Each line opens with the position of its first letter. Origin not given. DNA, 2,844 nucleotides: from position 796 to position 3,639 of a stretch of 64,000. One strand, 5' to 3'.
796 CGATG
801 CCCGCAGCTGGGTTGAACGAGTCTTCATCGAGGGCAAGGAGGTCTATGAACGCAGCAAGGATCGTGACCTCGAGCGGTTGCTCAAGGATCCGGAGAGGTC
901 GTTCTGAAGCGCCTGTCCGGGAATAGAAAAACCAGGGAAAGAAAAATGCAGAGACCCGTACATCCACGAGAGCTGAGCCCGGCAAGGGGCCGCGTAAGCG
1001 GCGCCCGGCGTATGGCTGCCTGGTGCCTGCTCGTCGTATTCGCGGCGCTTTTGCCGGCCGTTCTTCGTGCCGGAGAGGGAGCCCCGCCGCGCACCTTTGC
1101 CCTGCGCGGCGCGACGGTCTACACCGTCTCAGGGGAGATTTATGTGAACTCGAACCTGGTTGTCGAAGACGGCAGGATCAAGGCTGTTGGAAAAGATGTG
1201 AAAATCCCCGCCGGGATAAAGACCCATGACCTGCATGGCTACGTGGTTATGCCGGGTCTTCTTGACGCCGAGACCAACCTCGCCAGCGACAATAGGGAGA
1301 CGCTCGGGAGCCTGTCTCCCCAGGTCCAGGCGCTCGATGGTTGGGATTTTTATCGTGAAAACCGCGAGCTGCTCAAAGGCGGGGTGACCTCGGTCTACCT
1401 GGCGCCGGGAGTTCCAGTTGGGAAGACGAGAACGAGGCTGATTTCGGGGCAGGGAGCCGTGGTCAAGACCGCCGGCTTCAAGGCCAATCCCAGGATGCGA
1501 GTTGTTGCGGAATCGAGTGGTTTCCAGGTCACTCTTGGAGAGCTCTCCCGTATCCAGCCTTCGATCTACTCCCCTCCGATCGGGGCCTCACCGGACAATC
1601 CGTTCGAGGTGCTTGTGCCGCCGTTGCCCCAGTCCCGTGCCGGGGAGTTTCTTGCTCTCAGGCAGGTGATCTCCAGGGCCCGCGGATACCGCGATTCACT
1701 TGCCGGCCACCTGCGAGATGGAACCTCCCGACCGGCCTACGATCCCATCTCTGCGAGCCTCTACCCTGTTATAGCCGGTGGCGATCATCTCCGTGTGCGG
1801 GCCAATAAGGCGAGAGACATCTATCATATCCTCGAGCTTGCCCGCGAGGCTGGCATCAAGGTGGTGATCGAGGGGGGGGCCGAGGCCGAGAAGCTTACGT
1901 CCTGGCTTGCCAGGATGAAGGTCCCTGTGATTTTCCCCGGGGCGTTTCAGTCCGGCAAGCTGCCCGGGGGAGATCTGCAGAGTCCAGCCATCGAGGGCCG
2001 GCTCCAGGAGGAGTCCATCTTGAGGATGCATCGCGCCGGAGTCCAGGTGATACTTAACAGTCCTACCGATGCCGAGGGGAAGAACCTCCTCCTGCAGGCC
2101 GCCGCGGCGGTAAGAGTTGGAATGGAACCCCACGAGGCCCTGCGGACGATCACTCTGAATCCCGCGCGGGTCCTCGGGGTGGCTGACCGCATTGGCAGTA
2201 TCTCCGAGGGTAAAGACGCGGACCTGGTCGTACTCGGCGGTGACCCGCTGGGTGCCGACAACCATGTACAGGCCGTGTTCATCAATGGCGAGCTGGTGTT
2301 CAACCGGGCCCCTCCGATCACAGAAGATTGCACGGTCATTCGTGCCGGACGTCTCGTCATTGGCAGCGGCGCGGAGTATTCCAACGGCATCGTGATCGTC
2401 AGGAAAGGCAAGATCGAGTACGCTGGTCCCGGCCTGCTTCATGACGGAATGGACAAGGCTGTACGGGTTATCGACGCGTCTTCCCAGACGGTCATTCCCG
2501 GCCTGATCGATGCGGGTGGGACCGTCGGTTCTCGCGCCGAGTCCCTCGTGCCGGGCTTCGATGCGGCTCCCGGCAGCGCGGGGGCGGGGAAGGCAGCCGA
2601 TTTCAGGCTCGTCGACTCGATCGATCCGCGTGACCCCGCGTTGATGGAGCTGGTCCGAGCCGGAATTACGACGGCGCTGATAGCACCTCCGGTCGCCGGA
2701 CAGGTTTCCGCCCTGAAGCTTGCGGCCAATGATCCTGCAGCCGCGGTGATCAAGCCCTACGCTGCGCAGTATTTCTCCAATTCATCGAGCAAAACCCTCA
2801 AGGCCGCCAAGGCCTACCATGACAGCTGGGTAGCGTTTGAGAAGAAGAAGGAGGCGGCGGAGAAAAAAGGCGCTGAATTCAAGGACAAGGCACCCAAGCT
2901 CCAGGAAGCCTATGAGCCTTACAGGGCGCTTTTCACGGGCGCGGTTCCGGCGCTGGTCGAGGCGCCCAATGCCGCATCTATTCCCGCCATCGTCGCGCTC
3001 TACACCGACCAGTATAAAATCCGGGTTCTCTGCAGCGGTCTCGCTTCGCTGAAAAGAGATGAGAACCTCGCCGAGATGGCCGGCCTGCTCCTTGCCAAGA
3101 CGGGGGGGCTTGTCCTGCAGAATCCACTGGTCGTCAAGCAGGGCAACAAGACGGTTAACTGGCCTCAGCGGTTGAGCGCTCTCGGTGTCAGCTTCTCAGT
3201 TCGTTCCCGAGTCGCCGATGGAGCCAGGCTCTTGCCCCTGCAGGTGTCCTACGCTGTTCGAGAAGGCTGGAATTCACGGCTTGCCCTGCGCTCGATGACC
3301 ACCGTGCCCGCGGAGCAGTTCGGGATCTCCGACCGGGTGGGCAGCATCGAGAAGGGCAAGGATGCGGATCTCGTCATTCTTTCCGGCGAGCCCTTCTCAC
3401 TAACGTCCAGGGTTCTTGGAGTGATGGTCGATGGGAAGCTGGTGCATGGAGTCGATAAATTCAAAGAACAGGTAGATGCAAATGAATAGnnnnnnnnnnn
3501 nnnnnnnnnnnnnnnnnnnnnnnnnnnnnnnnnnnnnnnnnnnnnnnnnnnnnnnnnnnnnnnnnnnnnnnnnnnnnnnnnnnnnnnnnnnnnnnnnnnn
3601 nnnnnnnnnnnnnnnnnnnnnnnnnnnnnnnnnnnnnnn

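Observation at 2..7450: Tandem array of five secreted amidohydrolase paralogs, only one retaining the HxH metal site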

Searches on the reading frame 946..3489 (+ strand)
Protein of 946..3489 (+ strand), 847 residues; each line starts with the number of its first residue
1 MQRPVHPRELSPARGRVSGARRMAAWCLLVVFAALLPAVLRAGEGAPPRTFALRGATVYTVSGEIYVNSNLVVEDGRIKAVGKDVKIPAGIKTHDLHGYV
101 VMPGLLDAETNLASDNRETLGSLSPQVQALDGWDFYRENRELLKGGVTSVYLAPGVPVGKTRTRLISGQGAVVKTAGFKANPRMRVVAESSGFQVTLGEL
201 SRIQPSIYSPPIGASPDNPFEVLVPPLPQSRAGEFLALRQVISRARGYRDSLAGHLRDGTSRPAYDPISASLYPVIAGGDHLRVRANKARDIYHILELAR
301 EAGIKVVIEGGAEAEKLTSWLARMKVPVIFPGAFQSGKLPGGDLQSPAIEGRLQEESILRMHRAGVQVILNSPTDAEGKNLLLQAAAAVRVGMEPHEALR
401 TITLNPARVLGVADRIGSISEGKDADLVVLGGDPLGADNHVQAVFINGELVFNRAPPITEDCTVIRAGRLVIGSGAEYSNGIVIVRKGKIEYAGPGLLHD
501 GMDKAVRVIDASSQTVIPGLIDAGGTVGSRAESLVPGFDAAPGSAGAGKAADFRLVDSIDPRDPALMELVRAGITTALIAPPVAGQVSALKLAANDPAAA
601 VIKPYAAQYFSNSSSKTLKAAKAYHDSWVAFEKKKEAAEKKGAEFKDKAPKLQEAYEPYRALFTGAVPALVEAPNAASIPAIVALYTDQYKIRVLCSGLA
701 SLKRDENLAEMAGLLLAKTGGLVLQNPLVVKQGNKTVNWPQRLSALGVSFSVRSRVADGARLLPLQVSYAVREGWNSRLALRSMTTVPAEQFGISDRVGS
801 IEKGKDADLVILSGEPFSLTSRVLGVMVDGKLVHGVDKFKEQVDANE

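Call 3: search_protein_families(library=pfam, proteins=[window:946-3489:+], max_evalue=0.01)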
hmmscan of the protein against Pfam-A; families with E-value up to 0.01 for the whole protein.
window:946-3489:+ (847 aa): 3 families
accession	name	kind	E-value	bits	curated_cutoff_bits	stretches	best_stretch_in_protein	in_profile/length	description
PF01979.26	Amidohydro_1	-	2.6e-32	112.9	25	2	357-451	234-345/345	Amidohydrolase family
PF07969.17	Amidohydro_3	-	9.1e-25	88.5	29.7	2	780-834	412-472/472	Amidohydrolase family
PF22643.2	NagA_N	-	6e-06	26.8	27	1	51-99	2-49/51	NagA composite domain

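Call 4: search_protein_families(library=ncbifam, proteins=[window:946-3489:+], max_evalue=0.01)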
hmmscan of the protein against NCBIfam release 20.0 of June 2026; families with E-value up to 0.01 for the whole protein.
window:946-3489:+ (847 aa): 64 families (the best 25 are shown)
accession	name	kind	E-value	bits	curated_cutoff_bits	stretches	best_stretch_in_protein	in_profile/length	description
NF051886.1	XaaProDiPepCaul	equivalog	2.4e-34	119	500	3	351-445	293-391/398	Xaa-Pro dipeptidase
NF011990.0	PRK15446.2-6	subfamily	3e-27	95.3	233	3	393-455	326-386/390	alpha-D-ribose 1-methylphosphonate 5-triphosphate diphosphatase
TIGR01224.1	hutI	equivalog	7.4e-24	84.3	298.15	3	383-431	304-352/377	imidazolonepropionase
NF006056.0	PRK08204.1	subfamily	2.8e-21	75.8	391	3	373-431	322-380/449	hypothetical protein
NF058538.1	ergo_util_ErtD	equivalog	1.1e-20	73.9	600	3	761-819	336-394/446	hydantoin-5-propionate amidohydrolase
TIGR02318.1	phosphono_phnM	equivalog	1.3e-19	70.4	390.55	3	391-452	318-376/376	phosphonate metabolism protein PhnM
NF011989.0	PRK15446.2-5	equivalog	1.6e-18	66.6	565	2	379-453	307-379/385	alpha-D-ribose 1-methylphosphonate 5-triphosphate diphosphatase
TIGR00221.1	nagA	equivalog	1.8e-18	66.6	225.65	2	396-433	332-369/380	N-acetylglucosamine-6-phosphate deacetylase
NF011987.0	PRK15446.2-3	subfamily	3e-18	65.8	253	2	396-454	330-386/395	alpha-D-ribose 1-methylphosphonate 5-triphosphate diphosphatase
TIGR03178.1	allantoinase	equivalog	3.9e-18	65.5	357.85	1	52-118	3-66/441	allantoinase AllB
NF005557.0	PRK07228.1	equivalog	5.8e-17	61.5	522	2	387-437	331-381/445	5'-deoxyadenosine deaminase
NF008371.0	PRK11170.1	equivalog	9.1e-16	57.7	483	2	51-111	2-61/382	N-acetylglucosamine-6-phosphate deacetylase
NF006679.0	PRK09228.1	subfamily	1.4e-15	57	351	1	392-431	347-386/433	guanine deaminase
TIGR02033.1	D-hydantoinase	equivalog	1.7e-15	56.9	393.25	1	53-117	3-65/454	dihydropyrimidinase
TIGR01178.1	ade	equivalog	3.7e-15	55.4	472.5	2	381-451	264-330/552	adenine deaminase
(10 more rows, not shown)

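Call 10: find_related_loci(query=window:946-3489:+, collection=genome_contigs, flank=10000)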
Query window:946-3489:+ (847 aa) in genome_contigs; peptide patterns used: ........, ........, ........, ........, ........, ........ (x = any residue, [..] = any of these).
77 stretches matched a pattern; 4 encode a relative of the query (tblastn E <= 1e-3); 4 distinct loci.
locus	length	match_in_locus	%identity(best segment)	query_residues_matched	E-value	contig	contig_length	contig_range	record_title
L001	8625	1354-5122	96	1-847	0e+0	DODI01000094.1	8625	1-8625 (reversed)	MAG TPA_asm: Planctomycetota bacterium isolate UBA8108 contig_62766, whole genome shotgun sequence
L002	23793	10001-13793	96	1-847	0e+0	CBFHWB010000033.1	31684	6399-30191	MAG: Planctomycetota bacterium isolate Co_bin_165_indper genome assembly, contig: Co_bin_165_indper_c33, whole genome sh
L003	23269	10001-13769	95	1-847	0e+0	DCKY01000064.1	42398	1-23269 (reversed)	MAG TPA_asm: Planctomycetes bacterium UBA1662 UBA1662_contig_5977, whole genome shotgun sequence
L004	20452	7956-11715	94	1-847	0e+0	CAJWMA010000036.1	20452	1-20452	TPA_asm: uncultured bacterium isolate ERR598971_bin.43_MetaBAT_v2.12.1_MAG genome assembly, contig: NODE_1205_length_204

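Call 28: find_homologous_proteins(query=window:946-3489:+, max_evalue=0.00001)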
Query window:946-3489:+ (847 aa): 127 proteins with E <= 0.00001 among 8000 candidates; the best 120 are listed.
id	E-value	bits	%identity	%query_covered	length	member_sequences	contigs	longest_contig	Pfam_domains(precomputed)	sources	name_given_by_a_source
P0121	0.0e+0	1793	97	100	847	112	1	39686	PF22643.3,PF07969.18,PF01979.27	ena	-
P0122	0.0e+0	1572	85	100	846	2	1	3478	PF07969.18,PF01979.27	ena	-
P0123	0.0e+0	1484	82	95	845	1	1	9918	PF07969.18,PF01979.27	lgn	-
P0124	0.0e+0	1406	78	95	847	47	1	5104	PF07969.18,PF01979.27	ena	-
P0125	0.0e+0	1389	75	97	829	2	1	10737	PF07969.18,PF01979.27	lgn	-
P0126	0.0e+0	1359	74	97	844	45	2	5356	PF07969.18,PF01979.27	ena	-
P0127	0.0e+0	1043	60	94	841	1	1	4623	PF07969.18,PF01979.27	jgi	jgi:imidazolonepropionase-like amidohydrolase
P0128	0.0e+0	1023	56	75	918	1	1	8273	PF07969.18,PF01979.27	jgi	jgi:imidazolonepropionase-like amidohydrolase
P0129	3.2e-296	1003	58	94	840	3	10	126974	PF07969.18,PF01979.27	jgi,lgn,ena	-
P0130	1.0e-278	945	56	94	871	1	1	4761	PF07969.18,PF01979.27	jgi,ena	-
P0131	9.7e-272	922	55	97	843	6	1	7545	PF07969.18,PF01979.27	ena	-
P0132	1.9e-243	828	51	93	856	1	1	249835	PF07969.18,PF01979.27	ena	-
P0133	4.5e-242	824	50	94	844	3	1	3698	PF07969.18,PF01979.27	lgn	-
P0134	1.2e-228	779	49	96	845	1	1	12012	PF07969.18,PF01979.27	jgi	jgi:imidazolonepropionase-like amidohydrolase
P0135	1.2e-223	763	47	94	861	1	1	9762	PF07969.18,PF01979.27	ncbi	ncbi:MAG: amidohydrolase family protein [Planctomycetota bacterium]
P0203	1.2e-50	191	26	92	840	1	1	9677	PF07969.18,PF01979.27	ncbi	ncbi:MAG: amidohydrolase family protein [Acidobacteriota bacterium]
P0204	8.7e-48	181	28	70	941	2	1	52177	PF07969.18,PF01979.27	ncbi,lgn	ncbi:MAG: imidazolonepropionase-like amidohydrolase [Myxococcota bacterium]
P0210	4.7e-29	119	27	49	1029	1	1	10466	PF07969.18,PF01979.27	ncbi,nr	ncbi:MAG: amidohydrolase [Cytophagaceae bacterium]|nr:MAG: amidohydrolase [Cytophagaceae bacterium]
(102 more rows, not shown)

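Call 29: find_encoding_contigs(protein=P0204, flank=10000, max_places=1)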
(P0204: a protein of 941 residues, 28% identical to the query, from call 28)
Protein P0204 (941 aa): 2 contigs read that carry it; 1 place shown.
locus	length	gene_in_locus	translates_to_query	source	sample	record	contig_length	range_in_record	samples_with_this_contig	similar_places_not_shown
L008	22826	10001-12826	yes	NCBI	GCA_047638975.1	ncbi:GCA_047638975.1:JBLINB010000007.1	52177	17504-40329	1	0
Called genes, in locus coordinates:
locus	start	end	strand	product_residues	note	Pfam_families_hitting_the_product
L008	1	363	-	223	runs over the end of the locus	-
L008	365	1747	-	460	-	-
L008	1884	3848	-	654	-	PF16177:ACAS_N, PF00501:AMP-binding, PF13193:AMP-binding_C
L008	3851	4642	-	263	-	PF00132:Hexapep (weak), PF24894:Hexapep_GlmU (faint), PF25084:LbH_EIF2B (faint), PF25087:GMPPB_C, PF00132:Hexapep, PF13720:Acetyltransf_11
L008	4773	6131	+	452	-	-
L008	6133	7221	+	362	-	PF01979:Amidohydro_1, PF07969:Amidohydro_3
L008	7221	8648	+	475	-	PF01979:Amidohydro_1, PF07969:Amidohydro_3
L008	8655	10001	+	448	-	PF07969:Amidohydro_3 (weak)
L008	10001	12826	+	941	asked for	PF01979:Amidohydro_1 (weak), PF07969:Amidohydro_3 (weak), PF01979:Amidohydro_1, PF07969:Amidohydro_3 (weak)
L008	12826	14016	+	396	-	PF01979:Amidohydro_1 (faint), PF07969:Amidohydro_3 (faint)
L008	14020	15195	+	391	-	PF01979:Amidohydro_1 (faint), PF07969:Amidohydro_3 (weak)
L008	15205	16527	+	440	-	PF07969:Amidohydro_3 (faint)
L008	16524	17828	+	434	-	PF07969:Amidohydro_3 (weak), PF01979:Amidohydro_1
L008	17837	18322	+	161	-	PF00578:AhpC-TSA, PF08534:Redoxin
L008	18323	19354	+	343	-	PF02885:Glycos_trans_3N, PF00591:Glycos_transf_3 (weak)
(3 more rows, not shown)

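Call 30: find_encoding_contigs(protein=P0203, flank=10000, max_places=1)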
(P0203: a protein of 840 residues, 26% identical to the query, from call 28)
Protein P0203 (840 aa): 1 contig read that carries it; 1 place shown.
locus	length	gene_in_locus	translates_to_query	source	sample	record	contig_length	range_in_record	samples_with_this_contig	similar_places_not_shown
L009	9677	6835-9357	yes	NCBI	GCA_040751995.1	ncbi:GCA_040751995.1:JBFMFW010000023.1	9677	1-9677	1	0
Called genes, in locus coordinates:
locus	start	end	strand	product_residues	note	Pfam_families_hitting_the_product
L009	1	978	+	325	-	PF00593:TonB_dep_Rec_b-barrel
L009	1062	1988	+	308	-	PF04015:DUF362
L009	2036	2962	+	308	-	PF20244:DUF6599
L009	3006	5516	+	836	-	PF01979:Amidohydro_1, PF07969:Amidohydro_3, PF01979:Amidohydro_1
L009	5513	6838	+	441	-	PF01979:Amidohydro_1, PF07969:Amidohydro_3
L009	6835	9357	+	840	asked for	PF01979:Amidohydro_1, PF07969:Amidohydro_3, PF01979:Amidohydro_1, PF07969:Amidohydro_3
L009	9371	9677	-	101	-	PF13187:Fer4_9 (faint), PF13183:Fer4_8 (weak), PF13534:Fer4_17 (weak)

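Call 31: find_encoding_contigs(protein=P0210, flank=10000, max_places=1)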
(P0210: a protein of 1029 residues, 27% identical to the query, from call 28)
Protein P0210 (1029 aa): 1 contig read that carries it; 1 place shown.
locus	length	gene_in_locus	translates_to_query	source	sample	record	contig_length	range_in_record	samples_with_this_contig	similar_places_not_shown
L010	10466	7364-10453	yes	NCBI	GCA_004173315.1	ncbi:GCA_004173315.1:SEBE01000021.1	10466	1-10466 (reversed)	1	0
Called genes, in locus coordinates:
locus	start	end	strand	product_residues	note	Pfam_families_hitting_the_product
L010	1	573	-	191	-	PF07994:NAD_binding_5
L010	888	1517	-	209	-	-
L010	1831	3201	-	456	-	PF00753:Lactamase_B, PF00581:Rhodanese (weak)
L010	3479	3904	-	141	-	PF16231:DUF4890 (weak)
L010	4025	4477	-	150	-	PF16231:DUF4890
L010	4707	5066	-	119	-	PF16231:DUF4890 (weak)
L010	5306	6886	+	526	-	PF00324:AA_permease, PF13520:AA_permease_2, PF13906:AA_permease_C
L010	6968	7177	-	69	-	PF11160:Hva1_TUDOR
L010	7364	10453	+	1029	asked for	PF01979:Amidohydro_1, PF07969:Amidohydro_3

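Call 46: predict_structure(alignment_id=A1)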
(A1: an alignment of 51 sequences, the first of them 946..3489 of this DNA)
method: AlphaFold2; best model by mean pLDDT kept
length: 847 residues; sequences in the alignment: 51
mean_pLDDT: 84.3   pTM: 0.78
mean pLDDT of the five models: 84.3, 83.6, 81.8, 81.1, 80.6
residues with pLDDT >= 90: 447; 70-90: 269; 50-70: 82; < 50: 49
segments of 3 or more residues with pLDDT < 50: 1-18, 41-45, 341-343, 531-549
pLDDT, mean of each block of 10 residues (from residue 1): 40 45 73 65 58 93 91 95 91 88 94 63 86 89 95 70 82 92 93 88 66 70 68 89 93 91 90 91 91 94 93 90 94 61 51 79 94 83 91 93 96 96 96 86 94 89 93 89 94 82 83 95 74 37 38 74 86 93 87 87 92 84 92 89 82 86 92 89 93 89 81 90 89 89 92 75 91 94 96 95 97 94 94 90 71
secondary structure, 60 per line:
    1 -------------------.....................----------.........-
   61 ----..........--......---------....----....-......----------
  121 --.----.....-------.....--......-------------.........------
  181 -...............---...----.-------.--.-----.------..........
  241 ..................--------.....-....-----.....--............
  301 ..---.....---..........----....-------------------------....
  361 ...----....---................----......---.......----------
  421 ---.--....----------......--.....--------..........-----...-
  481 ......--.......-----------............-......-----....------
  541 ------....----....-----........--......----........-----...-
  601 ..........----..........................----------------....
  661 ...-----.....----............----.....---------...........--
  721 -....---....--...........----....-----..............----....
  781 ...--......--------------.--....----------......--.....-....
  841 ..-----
elements in order (helices of 4 or more, strands of 3 or more residues): H20-40 E51-59 E65-74 E77-82 E92-95 E100-103 E105-110 H129-132 H140-144 E147-152 E166-174 H182-185 E186-196 H231-258 H267-271 H273-276 E282-286 H289-302 E306-310 H314-323 E328-331 H357-363 E368-371 H375-390 H395-400 H404-410 E427-430 E441-446 E449-453 E462-471 E477-479 E481-486 E489-495 E507-518 E520-525 H531-534 H547-550 H555-558 H564-571 E574-579 E584-591 E601-610 H615-640 H657-663 E669-673 H678-689 E694-698 H708-718 E722-725 E729-732 E735-738 H739-745 E750-753 H759-772 H777-783 H786-791 E809-812 E823-828 E831-835 H837-842

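Call 50: fold_search(model_id=the predicted structure, library=pdb)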
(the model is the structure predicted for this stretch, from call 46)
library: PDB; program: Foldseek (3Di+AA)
matches with E <= 10: 1341; with E <= 0.001: 344
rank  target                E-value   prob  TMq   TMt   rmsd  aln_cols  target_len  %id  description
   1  3ooq_B                9.5e-34  1.00  0.40  0.86   4.3       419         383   27  CRYSTAL STRUCTURE OF amidohydrolase from Thermotoga maritima MSB8 (released 2010-09-15)
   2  3ooq_A                1.3e-33  1.00  0.40  0.86   4.3       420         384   27  CRYSTAL STRUCTURE OF amidohydrolase from Thermotoga maritima MSB8 (released 2010-09-15)
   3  3ooq_F                2.2e-33  1.00  0.41  0.87   4.1       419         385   27  CRYSTAL STRUCTURE OF amidohydrolase from Thermotoga maritima MSB8 (released 2010-09-15)
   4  3feq_A                2.2e-16  1.00  0.30  0.59  10.3       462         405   19  Crystal structure of uncharacterized protein eah89906 (released 2008-12-16)
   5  3n2c_A                6.0e-16  1.00  0.31  0.59   9.5       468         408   19  Crystal structure of prolidase eah89906 complexed with n-methylphosphonate-l-proline (released 2010-06-02)
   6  3feq_C                7.5e-16  1.00  0.31  0.60   9.5       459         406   18  Crystal structure of uncharacterized protein eah89906 (released 2008-12-16)
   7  3feq_J                1.5e-15  1.00  0.30  0.58   9.8       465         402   19  Crystal structure of uncharacterized protein eah89906 (released 2008-12-16)
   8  3feq_K                1.5e-15  1.00  0.30  0.59  10.0       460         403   19  Crystal structure of uncharacterized protein eah89906 (released 2008-12-16)
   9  3feq_O                2.3e-15  1.00  0.31  0.60  10.1       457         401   19  Crystal structure of uncharacterized protein eah89906 (released 2008-12-16)
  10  3feq_L                3.0e-15  1.00  0.30  0.59   9.9       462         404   19  Crystal structure of uncharacterized protein eah89906 (released 2008-12-16)
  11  4ub9_A                3.2e-15  1.00  0.27  0.46  11.2       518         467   18  Structural and catalytic characterization of molinate hydrolase (released 2015-06-24)
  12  4wgx_A                4.9e-15  1.00  0.27  0.46  10.2       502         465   19  Crystal Structure of Molinate Hydrolase (released 2015-02-11)
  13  3feq_N                6.8e-15  1.00  0.30  0.58  10.0       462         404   19  Crystal structure of uncharacterized protein eah89906 (released 2008-12-16)
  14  3mtw                  1.1e-14  1.00  0.28  0.55  10.2       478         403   19  Crystal structure of L-Lysine, L-Arginine carboxypeptidase Cc2672 from Caulobacter Crescentus CB15 complexed with N-meth (released 2010-07-28)
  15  3mkv_B                1.3e-14  1.00  0.30  0.58   9.6       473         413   19  Crystal structure of amidohydrolase eaj56179 (released 2010-04-28)
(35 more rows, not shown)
